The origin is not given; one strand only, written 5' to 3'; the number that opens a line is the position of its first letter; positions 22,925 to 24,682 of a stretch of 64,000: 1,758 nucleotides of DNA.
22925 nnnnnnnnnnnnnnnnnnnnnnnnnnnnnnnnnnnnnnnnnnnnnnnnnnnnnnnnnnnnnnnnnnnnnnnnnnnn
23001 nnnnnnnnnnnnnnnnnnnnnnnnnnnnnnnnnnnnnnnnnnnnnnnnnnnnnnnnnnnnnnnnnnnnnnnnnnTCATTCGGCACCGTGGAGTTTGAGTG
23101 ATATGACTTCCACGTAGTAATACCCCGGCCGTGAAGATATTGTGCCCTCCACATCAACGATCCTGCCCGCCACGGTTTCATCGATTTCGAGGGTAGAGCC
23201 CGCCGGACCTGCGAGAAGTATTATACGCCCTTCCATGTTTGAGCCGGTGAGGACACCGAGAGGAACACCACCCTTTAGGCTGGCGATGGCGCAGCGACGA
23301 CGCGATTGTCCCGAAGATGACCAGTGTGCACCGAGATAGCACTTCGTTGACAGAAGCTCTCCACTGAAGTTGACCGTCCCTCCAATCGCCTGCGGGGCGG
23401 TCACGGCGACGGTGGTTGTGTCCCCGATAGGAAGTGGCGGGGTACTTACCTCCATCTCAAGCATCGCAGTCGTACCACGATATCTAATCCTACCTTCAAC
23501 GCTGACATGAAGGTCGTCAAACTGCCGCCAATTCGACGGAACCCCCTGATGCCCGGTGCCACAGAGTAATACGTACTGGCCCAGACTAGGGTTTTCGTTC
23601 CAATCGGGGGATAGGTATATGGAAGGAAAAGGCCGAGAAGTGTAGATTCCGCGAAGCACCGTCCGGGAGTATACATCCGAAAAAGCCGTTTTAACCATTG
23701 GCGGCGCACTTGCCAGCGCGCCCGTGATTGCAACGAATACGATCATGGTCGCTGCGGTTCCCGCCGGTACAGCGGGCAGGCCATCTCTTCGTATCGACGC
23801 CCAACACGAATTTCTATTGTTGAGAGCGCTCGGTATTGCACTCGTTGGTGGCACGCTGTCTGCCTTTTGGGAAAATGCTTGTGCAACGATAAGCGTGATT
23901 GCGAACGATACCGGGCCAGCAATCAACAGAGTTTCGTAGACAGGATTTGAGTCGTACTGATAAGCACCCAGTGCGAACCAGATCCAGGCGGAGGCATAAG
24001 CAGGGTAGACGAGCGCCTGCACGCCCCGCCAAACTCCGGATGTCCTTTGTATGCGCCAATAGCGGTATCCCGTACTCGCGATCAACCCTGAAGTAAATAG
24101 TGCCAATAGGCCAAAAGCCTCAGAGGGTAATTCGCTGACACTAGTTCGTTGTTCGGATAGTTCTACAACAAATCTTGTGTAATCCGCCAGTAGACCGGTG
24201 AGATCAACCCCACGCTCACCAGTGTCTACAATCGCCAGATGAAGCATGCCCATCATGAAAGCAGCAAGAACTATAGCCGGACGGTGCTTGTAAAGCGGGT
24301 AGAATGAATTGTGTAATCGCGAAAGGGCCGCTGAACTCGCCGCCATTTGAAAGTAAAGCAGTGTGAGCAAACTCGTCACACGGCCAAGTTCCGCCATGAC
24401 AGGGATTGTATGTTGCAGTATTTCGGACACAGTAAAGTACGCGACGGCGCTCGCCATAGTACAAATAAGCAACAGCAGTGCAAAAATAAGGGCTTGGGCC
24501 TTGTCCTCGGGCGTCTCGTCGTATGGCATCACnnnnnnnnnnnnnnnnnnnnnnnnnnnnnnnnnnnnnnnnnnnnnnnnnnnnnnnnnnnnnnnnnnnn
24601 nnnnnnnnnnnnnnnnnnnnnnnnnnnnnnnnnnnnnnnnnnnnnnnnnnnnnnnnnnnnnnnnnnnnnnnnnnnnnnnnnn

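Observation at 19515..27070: Low-GC genomic island between the htrA terminator and murC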

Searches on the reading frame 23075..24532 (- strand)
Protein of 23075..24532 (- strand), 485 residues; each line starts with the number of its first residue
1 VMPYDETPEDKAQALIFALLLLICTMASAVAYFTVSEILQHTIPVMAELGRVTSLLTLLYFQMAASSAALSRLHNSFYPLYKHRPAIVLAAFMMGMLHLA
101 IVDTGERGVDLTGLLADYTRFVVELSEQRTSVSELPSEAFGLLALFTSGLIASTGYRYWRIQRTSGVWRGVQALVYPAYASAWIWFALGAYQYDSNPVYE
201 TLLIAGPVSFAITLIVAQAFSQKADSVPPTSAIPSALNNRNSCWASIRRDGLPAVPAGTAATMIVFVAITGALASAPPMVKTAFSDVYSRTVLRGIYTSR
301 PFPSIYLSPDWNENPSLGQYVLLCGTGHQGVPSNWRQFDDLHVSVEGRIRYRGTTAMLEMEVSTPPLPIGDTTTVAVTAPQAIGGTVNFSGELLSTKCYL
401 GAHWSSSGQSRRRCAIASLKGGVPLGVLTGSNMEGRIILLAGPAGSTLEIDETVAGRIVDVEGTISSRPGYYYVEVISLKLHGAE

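Call 5: search_protein_families(library=pfam, proteins=[window:23075-24532:-], max_evalue=0.1)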
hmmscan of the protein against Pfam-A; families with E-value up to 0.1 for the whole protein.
window:23075-24532:- (485 aa): 0 families

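Call 6: search_protein_families(library=ncbifam, proteins=[window:23075-24532:-], max_evalue=0.1)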
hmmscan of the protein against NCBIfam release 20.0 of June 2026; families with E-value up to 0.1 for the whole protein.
window:23075-24532:- (485 aa): 0 families

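Call 10: find_homologous_proteins(query=window:23075-24532:-, max_evalue=0.001)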
Query window:23075-24532:- (485 aa): 4 proteins with E <= 0.001 among 8000 candidates.
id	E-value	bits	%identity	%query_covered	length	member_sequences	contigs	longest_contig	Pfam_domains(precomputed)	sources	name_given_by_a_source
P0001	0.0e+0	1078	100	100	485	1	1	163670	-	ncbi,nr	ncbi:MAG: hypothetical protein JNK74_07350 [Candidatus Hydrogenedentes bacterium]|nr:hypothetical pr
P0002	2.3e-156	539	53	100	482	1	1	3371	-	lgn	-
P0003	1.7e-14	71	24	32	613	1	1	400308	PF01794.26,PF00355.33,PF13806.13,PF22543.3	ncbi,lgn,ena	-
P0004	4.3e-4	37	37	17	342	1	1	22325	PF01794.26,PF00355.33,PF13806.13,PF22543.3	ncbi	-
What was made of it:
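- Tried and rejected: The 485-aa protein found only itself, one ortholog and two distant FRD-Rieske proteins (call 10).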

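Call 11: find_encoding_contigs(protein=P0002, flank=10000)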
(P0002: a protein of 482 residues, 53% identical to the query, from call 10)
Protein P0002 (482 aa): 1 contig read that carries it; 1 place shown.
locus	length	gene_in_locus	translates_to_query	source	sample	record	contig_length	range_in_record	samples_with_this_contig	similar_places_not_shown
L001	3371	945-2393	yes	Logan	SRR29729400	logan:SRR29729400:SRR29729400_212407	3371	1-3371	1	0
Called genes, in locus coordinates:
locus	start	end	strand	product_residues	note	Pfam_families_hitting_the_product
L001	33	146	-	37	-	-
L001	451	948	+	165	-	-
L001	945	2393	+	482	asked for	-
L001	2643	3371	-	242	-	?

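Call 12: find_encoding_contigs(protein=P0003, flank=6000, max_places=3)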
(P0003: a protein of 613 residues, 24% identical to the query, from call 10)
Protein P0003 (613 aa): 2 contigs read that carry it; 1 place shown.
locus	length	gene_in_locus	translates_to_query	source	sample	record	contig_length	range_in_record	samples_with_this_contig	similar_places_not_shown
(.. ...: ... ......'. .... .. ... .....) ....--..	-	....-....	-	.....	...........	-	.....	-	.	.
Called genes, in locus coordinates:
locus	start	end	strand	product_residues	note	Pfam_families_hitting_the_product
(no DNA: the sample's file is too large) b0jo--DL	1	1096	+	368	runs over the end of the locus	?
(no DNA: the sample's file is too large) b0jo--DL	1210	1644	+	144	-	-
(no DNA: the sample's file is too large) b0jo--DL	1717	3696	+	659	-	PF12439:GDE_N, PF06202:GDE_C, PF12899:Glyco_hydro_100 (faint)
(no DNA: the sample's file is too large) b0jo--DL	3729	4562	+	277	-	PF00230:MIP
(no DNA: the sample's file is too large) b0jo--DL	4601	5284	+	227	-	PF00106:adh_short, PF01370:Epimerase (weak), PF13561:adh_short_C2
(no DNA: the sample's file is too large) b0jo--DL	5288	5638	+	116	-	PF07784:DUF1622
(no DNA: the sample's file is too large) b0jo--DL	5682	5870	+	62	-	-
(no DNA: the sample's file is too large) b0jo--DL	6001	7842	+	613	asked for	PF01794:Ferric_reduct, PF00355:Rieske, PF13806:Rieske_2, PF22543:Rieske_4 (weak)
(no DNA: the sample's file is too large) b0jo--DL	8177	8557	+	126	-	PF26622:DUF8199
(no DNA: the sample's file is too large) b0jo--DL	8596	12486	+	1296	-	PF00873:ACR_tran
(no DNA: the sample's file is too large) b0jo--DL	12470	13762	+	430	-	PF02321:OEP (weak)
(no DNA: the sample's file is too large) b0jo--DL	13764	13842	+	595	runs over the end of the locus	PF19335:HMBD, PF25919:BSH_CusB, PF25973:BSH_CzcB, PF25869:3HB_CusB, PF25954:Beta-barrel_RND_2, PF25975:CzcB_C (weak), PF25989:YknX_C (faint), PF11827:DUF3347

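Call 28: search_protein_representatives(alignment_id=A1)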
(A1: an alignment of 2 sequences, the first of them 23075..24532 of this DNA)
Query: 2 sequences, 485 profile positions. Proteins with E-value up to 0.001 (for the whole library): 1452; up to 1e-10: 401; up to 1e-30: 11. The best 150 are listed.
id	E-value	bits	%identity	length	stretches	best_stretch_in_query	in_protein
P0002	3.6e-291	982.4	-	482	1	1-485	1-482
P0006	1.7e-65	238.0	-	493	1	21-481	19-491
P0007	6.6e-62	226.2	-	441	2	292-482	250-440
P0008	1.7e-60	221.6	-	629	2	268-484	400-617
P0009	2.0e-60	221.4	-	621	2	259-480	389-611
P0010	1.7e-55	205.1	-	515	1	15-479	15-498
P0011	8.7e-42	159.9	-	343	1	259-479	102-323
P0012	5.7e-40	153.9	-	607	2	269-471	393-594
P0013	3.5e-38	148.0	-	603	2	259-465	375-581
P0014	8.7e-38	146.7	-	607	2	255-468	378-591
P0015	8.6e-31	123.6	-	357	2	385-480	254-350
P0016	5.1e-29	117.8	-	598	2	322-470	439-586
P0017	5.0e-27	111.2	-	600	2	51-225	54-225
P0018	1.1e-26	110.1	-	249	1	293-476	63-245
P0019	5.8e-26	107.7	-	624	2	321-466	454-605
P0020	5.6e-25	104.4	-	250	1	252-466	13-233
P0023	5.9e-24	101.1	-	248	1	292-468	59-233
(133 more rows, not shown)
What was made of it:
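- They fall into classes of about 490 aa, about 600 aa (with Rieske) and about 250 aa (stand-alone) (call 28).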

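Call 31: search_protein_families(library=pfam, proteins=[P0018, P0020, P0023, P0008, P0006, P0010], max_evalue=1)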
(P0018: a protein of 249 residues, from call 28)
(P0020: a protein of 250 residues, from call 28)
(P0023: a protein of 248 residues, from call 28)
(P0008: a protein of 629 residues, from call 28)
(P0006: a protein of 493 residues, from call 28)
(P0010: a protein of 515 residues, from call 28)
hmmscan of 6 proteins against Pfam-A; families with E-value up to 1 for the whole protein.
P0018 (249 aa): 1 family
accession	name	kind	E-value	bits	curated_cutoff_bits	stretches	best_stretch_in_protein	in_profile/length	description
PF19135.5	DUF5818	-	0.083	12.9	27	0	220-249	31-57/57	Protein of unknown function (DUF5818)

P0020 (250 aa): 0 families

P0023 (248 aa): 0 families

P0008 (629 aa): 4 families
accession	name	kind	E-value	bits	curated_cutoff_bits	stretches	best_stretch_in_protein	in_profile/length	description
PF00355.32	Rieske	-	6e-18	65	20.3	1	242-313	3-74/88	Rieske [2Fe-2S] domain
PF13806.12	Rieske_2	-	1.7e-12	47.7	27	1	241-337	2-104/104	Rieske-like [2Fe-2S] domain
PF01794.25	Ferric_reduct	-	4.8e-10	40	28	1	56-186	4-120/121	Ferric reductase like transmembrane component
PF22543.2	Rieske_4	-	0.00094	19.9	28.4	1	248-307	7-70/119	Soluble Rieske-type ferredoxin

P0006 (493 aa): 0 families

P0010 (515 aa): 1 family
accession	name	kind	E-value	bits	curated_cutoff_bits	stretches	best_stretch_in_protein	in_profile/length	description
PF01794.25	Ferric_reduct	-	8.6e-10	39.2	28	1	52-186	2-120/121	Ferric reductase like transmembrane component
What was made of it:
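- Relatives carry PF01794 and PF00355 (calls 10, 31).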

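Call 32: search_protein_families(library=ncbifam, proteins=[P0018, P0020, P0023, P0008, P0006], max_evalue=1)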
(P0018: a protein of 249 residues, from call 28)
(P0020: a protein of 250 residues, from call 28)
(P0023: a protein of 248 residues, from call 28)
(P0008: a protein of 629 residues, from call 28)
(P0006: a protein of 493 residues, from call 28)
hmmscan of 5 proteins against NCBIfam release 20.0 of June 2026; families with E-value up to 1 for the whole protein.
P0018 (249 aa): 0 families

P0020 (250 aa): 0 families

P0023 (248 aa): 0 families

P0008 (629 aa): 14 families
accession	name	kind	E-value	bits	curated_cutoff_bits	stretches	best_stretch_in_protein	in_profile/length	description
TIGR02378.1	nirD_assim_sml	equivalog_domain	8.9e-16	57.9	74.65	1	242-337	3-104/105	nitrite reductase small subunit NirD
NF041683.1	ant_diox_AndAb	equivalog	5.6e-14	52.2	150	1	243-336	4-98/100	anthranilate 1,2-dioxygenase ferredoxin subunit AndAb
NF042948.2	3PPDioc_HcaC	equivalog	5.2e-12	46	150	1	242-337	4-101/105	3-phenylpropionate/cinnamic acid dioxygenase ferredoxin subunit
NF007422.0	PRK09965.1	equivalog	1e-10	41.6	113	1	242-337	4-99/106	bifunctional 3-phenylpropionate/cinnamic acid dioxygenase ferredoxin subunit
NF003831.1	PRK05419.1-2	equivalog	1.9e-08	34.1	130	1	54-227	48-200/212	protein-methionine-sulfoxide reductase heme-binding subunit MsrQ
TIGR02377.1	MocE_fam_FeS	subfamily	4.1e-07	29.9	136.15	1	241-337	2-100/101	MocE family 2Fe-2S type ferredoxin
NF040998.1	MamZ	equivalog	2e-06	26.5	650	1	138-208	539-610/633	magnetosome biogenesis transporter MamZ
NF052579.1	BetMthstMoxSdmAMthl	equivalog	2.3e-05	23.5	600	1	248-308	25-86/351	4beta-methylsterol monooxygenase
TIGR03228.1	anthran_1_2_A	equivalog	0.00049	18.9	671.9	1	250-310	48-111/438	anthranilate 1,2-dioxygenase large subunit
NF058607.1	GlBtMonoOxGbcA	equivalog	0.00066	18.2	670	1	257-308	73-126/420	glycine betaine monooxygenase oxygenase subunit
NF041174.1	SDX_Thmprot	equivalog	0.0055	16.9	170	1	246-318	7-81/109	sulredoxin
TIGR03229.1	benzo_1_2_benA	equivalog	0.023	13.5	780.95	1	253-308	52-109/433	benzoate 1,2-dioxygenase large subunit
NF042946.1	3PPDioc_HcaE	equivalog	0.025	13.6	830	1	260-320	59-121/450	3-phenylpropionate/cinnamic acid dioxygenase subunit alpha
NF007066.0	PRK09511.1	equivalog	0.048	13.9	135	1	241-283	4-48/108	nitrite reductase small subunit NirD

P0006 (493 aa): 1 family
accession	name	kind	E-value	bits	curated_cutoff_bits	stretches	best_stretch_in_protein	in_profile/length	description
NF004812.0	PRK06161.1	equivalog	0.027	15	93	1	147-212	9-73/92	K+/H+ antiporter subunit F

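Call 33: find_encoding_contigs(protein=P0006, flank=6000, max_places=3)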
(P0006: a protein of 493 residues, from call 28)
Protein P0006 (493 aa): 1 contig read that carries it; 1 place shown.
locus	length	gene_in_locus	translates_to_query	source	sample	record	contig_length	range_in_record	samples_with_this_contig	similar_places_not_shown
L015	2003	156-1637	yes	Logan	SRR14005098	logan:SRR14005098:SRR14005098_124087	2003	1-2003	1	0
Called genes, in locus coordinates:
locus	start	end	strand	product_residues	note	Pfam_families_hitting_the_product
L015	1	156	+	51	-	?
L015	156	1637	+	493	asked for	-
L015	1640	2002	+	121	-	?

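Call 34: find_encoding_contigs(protein=P0007, flank=6000, max_places=3)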
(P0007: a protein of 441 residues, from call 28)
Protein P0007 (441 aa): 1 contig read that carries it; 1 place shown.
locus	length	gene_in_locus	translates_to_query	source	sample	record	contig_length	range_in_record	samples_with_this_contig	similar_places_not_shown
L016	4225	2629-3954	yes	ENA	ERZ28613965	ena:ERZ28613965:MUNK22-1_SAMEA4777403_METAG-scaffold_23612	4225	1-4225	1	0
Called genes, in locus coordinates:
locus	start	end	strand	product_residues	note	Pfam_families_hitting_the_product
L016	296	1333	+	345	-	PF07963:N_methyl (weak), PF07596:SBP_bac_10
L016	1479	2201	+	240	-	-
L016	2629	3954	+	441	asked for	-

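Call 38: find_encoding_contigs(protein=P0008, flank=5000, max_places=3)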
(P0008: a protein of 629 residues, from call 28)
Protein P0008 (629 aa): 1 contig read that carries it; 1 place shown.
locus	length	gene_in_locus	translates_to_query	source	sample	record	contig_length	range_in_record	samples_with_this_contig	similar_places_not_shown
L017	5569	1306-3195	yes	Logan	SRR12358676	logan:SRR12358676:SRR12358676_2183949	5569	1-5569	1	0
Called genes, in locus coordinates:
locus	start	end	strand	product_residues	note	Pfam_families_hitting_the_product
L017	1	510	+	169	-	?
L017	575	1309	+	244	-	-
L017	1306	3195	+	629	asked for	PF01794:Ferric_reduct, PF00355:Rieske, PF13806:Rieske_2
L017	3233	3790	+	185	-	PF12867:DinB_2 (faint)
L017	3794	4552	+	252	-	PF05742:TANGO2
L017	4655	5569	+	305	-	?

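Call 39: find_encoding_contigs(protein=P0010, flank=5000, max_places=3)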
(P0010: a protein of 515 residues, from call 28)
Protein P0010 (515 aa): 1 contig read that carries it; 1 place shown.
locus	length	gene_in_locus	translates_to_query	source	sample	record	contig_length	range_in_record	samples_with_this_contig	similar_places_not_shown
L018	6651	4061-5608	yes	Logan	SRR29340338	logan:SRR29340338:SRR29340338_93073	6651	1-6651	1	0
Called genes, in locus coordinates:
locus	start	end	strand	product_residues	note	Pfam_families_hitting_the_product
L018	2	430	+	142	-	?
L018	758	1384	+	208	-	-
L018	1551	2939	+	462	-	PF00884:Sulfatase, PF01663:Phosphodiest (weak), PF16347:SGSH_C (weak)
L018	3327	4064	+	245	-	-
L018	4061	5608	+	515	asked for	PF01794:Ferric_reduct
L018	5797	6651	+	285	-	?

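Call 40: find_encoding_contigs(protein=P0018, flank=5000, max_places=3)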
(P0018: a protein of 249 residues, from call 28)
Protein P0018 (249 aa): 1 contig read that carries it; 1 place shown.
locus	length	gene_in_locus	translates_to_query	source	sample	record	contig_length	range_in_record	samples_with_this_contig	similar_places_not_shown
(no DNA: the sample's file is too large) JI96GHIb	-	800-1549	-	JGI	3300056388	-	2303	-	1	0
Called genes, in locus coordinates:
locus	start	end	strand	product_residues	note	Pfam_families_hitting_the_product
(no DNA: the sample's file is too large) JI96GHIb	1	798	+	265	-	PF01794:Ferric_reduct, PF00355:Rieske, PF13806:Rieske_2, PF22543:Rieske_4 (weak)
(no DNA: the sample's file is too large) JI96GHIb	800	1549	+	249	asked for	-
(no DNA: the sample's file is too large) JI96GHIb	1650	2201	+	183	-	-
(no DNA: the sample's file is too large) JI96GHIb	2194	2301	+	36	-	?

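Call 54: predict_structure(alignment_id=A4)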
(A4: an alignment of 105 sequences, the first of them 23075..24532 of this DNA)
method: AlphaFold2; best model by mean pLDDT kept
length: 485 residues; sequences in the alignment: 105
mean_pLDDT: 88.4   pTM: 0.87
mean pLDDT of the five models: 88.4, 86.5, 86.2, 86.1, 86.1
residues with pLDDT >= 90: 320; 70-90: 116; 50-70: 31; < 50: 18
segments of 3 or more residues with pLDDT < 50: 1-3, 232-235, 237-242, 244-247
pLDDT, mean of each block of 10 residues (from residue 1): 69 92 97 94 87 96 97 94 96 96 74 85 87 88 97 88 90 97 94 86 93 96 59 48 51 82 96 89 83 96 94 82 96 97 96 94 96 82 95 94 69 91 95 86 96 94 97 97 81
secondary structure, 60 per line:
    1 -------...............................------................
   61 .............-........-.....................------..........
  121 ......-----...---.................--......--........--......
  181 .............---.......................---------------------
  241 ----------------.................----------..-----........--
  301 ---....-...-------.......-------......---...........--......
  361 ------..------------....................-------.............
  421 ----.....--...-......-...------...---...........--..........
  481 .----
elements in order: H8-38 H45-73 H75-82 H84-104 H111-126 H138-154 H157-162 H165-172 H175-193 H197-219 H257-273 E291-298 E304-307 E319-325 H333-338 E342-352 E355-360 E381-395 H396-400 H408-420 E425-429 E436-441 E458-468 E471-481
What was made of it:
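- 23075..24532 (-): Large protein, 485 aa (JNK74_07350). It has a degenerate ferric-reductase-fold 6-TM domain (residues 1-220), a cytoplasmic linker, TM7 (257-273) and a periplasmic tandem OB-like domain (about 290-481). AF2 model with pLDDT 88 and pTM 0.87 (call 54).
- On Ferric reductase domain superfamily (PF01794): The AF2 model has pLDDT 88 (call 54).
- The AF2 model is confident (call 54).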

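Call 58: fold_search(model_id=the predicted structure, library=pdb)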
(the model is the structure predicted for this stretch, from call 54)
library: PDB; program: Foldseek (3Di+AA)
matches with E <= 10: 551; with E <= 0.001: 0
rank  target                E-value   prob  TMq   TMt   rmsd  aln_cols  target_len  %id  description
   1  7tai_A                1.7e-03  1.00  0.29  0.33   6.6       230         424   13  Structure of STEAP2 in complex with ligands (released 2023-01-25)
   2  6hcy_A                2.1e-03  1.00  0.29  0.32   8.8       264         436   12  human STEAP4 bound to NADP, FAD, heme and Fe(III)-NTA. (released 2018-10-24)
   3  8ucd_A                3.7e-03  1.00  0.27  0.49   8.7       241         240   13  Cryo-EM structure of human STEAP1 in complex with AMG 509 Fab (released 2023-11-22)
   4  8ucd_C                3.9e-03  1.00  0.30  0.57   8.0       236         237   11  Cryo-EM structure of human STEAP1 in complex with AMG 509 Fab (released 2023-11-22)
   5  8ucd_B                7.5e-03  1.00  0.30  0.57   8.0       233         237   10  Cryo-EM structure of human STEAP1 in complex with AMG 509 Fab (released 2023-11-22)
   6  5o0t                  2.5e-02  0.98  0.24  0.47   7.8       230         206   13  CRYSTAL STRUCTURE OF TRANS-MEMBRANE DOMAIN OF Cylindrospermum stagnale NADPH-OXIDASE 5 (NOX5) (released 2017-06-28)
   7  2ihe                  3.3e-02  0.66  0.12  0.25  16.5       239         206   12  Crystal structure of wild-type single-stranded DNA binding protein from Thermus aquaticus (released 2007-01-02)
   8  6m96_B                3.3e-02  0.47  0.16  0.24  13.9       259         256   12  ATP-bound conformation of the WzmWzt O antigen ABC transporter (released 2019-03-06)
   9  2ihf                  3.9e-02  0.69  0.12  0.26  16.6       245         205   12  Crystal structure of deletion mutant delta 228-252 R190A of the single-stranded DNA binding protein from Thermus aquatic (released 2007-01-02)
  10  4o7g_A                4.5e-02  0.93  0.21  0.41  15.7       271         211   12  Crystal Structure of Ascorbate-bound Cytochrome b561, crystal soaked in 1 M L-ascorbate for 40 minutes (released 2014-02-05)
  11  8u85_A                6.4e-02  0.87  0.21  0.17   8.8       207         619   12  Structural Basis of Human NOX5 Activation (released 2024-05-01)
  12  8u7y_A                8.2e-02  0.95  0.23  0.19   7.8       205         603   11  Structural Basis of Human NOX5 Activation (released 2024-04-24)
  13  5doq_A                2.4e-01  0.47  0.18  0.20  10.6       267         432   13  The structure of bd oxidase from Geobacillus thermodenitrificans (released 2016-05-04)
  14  3udg_A                2.5e-01  0.30  0.13  0.25  14.8       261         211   11  Structure of Deinococcus radiodurans SSB bound to ssDNA (released 2012-05-16)
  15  5jgp                  2.5e-01  0.25  0.14  0.25  31.0       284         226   11  Crystal structure of the nitrate/nitrite sensor NarQ fragment bound with iodide ions (released 2017-05-31)
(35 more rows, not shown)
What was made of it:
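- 23075..24532 (-): Foldseek hits STEAP and NOX5 at probability 1.0 and two-OB SSBs and RPA weakly (call 58).
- On Ferric reductase domain superfamily (PF01794): Foldseek matches STEAP2/4/1 at E 2e-3 to 8e-3 and probability 1.0, and the NOX5 TM domain at probability 0.98 (call 58).
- Closest known: Ferric reductase domain. Same: Foldseek matches STEAP2/4/1 and the NOX5 TM domain at probability 0.98-1.0 (call 58).
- Foldseek hits STEAP1/2/4 and NOX5 at probability 1.0, and OB-fold proteins weakly (call 58). The FRD fold is retained with high model confidence (calls 54, 58).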
